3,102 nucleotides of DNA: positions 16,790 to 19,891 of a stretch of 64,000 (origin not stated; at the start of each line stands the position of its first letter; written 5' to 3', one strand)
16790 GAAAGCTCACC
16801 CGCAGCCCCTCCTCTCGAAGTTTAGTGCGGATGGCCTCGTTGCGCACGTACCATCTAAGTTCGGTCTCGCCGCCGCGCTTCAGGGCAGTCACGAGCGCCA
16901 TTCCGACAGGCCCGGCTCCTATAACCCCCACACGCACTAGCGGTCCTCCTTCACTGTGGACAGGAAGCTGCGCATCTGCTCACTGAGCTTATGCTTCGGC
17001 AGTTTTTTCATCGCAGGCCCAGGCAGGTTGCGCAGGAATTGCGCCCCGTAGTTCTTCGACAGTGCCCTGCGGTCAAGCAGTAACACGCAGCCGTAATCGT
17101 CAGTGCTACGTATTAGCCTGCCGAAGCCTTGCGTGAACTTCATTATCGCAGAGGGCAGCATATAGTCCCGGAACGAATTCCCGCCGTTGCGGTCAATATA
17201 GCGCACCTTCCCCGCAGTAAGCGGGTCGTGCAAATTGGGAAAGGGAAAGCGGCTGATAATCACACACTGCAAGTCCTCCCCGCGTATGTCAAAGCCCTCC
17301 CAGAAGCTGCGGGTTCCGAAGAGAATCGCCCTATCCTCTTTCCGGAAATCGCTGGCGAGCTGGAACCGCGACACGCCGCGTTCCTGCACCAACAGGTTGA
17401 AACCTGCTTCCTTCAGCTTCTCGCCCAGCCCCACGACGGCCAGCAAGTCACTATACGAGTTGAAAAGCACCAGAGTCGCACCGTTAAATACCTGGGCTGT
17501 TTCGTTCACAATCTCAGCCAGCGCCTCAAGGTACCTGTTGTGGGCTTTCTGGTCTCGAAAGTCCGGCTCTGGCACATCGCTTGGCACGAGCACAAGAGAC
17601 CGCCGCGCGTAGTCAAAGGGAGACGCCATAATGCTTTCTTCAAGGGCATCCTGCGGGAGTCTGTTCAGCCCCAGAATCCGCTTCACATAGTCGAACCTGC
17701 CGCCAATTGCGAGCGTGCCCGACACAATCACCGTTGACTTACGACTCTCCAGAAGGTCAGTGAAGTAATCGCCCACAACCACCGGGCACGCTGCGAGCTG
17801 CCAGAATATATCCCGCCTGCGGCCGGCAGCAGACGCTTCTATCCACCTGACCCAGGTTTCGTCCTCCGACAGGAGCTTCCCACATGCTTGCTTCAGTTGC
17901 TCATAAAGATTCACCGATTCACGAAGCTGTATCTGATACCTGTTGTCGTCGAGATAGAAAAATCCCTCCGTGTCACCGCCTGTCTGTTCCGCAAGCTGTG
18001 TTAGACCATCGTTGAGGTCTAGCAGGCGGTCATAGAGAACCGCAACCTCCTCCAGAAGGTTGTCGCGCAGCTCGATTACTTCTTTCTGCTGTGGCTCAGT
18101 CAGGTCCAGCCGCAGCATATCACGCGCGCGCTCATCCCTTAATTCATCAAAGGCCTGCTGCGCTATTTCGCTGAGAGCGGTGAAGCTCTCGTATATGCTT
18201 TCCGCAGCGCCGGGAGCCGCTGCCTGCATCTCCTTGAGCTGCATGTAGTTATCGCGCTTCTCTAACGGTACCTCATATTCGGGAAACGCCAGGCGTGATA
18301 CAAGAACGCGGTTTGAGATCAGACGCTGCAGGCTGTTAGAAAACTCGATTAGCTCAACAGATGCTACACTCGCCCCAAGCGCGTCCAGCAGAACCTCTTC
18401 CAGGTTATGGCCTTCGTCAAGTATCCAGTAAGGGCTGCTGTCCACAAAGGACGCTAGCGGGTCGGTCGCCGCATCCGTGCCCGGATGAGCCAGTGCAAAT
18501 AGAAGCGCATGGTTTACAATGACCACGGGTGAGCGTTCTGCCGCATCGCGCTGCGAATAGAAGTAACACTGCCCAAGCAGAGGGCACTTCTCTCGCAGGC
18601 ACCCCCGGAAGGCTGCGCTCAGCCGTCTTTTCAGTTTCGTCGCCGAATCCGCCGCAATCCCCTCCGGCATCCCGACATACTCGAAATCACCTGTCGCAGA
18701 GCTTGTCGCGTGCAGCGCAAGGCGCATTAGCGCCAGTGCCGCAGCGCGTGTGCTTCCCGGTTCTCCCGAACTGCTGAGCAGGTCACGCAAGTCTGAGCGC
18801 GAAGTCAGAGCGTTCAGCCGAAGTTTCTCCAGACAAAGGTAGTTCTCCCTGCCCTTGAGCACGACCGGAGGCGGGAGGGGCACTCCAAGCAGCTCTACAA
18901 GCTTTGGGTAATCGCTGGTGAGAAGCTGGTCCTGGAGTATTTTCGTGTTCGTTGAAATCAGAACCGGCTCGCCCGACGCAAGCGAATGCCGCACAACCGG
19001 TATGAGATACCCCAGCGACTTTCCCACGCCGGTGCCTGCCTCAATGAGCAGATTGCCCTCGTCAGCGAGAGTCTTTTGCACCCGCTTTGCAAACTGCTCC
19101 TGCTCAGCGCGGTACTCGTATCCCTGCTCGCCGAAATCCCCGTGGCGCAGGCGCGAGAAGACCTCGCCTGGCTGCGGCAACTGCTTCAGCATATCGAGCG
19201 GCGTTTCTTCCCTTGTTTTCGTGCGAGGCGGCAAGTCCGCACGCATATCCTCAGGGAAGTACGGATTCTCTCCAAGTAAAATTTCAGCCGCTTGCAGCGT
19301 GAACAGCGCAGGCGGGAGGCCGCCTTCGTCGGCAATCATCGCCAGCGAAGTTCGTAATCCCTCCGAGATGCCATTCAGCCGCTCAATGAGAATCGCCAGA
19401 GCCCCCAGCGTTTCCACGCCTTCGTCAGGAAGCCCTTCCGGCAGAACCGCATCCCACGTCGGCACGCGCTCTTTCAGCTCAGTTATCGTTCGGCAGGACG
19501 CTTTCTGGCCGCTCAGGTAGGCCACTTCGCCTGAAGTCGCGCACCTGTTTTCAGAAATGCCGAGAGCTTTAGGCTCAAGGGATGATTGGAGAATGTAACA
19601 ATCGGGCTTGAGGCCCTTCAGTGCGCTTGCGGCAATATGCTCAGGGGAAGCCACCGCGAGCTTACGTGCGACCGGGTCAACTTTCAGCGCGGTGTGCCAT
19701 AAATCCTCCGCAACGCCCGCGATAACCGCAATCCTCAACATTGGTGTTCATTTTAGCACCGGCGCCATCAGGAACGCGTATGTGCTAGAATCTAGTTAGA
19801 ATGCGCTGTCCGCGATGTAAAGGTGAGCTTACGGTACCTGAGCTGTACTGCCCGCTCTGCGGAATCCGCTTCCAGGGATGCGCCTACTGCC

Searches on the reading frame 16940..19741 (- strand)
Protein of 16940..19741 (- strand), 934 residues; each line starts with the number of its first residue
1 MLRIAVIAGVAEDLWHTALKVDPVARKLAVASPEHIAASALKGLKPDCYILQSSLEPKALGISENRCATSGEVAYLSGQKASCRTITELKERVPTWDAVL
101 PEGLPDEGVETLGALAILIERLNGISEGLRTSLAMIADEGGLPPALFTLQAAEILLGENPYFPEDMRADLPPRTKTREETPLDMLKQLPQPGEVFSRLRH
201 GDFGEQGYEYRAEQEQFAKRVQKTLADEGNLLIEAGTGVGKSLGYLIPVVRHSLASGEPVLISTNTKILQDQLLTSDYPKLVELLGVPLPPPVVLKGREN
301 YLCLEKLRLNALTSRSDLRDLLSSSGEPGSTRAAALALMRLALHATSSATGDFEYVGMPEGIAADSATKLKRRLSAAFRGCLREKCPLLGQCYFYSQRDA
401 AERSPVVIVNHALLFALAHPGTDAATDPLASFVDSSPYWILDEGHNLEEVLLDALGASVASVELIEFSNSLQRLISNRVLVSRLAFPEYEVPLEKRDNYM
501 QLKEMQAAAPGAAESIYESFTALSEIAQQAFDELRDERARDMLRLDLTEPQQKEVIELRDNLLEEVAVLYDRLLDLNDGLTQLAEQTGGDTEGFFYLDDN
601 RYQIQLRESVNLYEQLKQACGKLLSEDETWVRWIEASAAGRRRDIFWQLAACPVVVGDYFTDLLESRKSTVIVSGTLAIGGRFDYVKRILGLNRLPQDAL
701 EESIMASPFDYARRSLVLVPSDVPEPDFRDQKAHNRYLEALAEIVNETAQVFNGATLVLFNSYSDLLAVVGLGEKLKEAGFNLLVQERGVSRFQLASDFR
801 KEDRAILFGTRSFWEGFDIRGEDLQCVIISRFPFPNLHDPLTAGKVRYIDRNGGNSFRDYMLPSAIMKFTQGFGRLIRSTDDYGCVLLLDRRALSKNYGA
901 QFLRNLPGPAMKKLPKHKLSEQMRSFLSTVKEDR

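Call 68: search_protein_families(library=pfam, proteins=[window:16940-19741:-], max_evalue=0.00001)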
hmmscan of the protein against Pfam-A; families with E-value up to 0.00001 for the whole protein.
window:16940-19741:- (934 aa): 1 family
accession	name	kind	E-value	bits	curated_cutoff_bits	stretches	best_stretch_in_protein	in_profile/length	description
PF13307.12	Helicase_C_2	-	8.5e-43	146.8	25.3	1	748-907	4-168/170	Helicase C-terminal domain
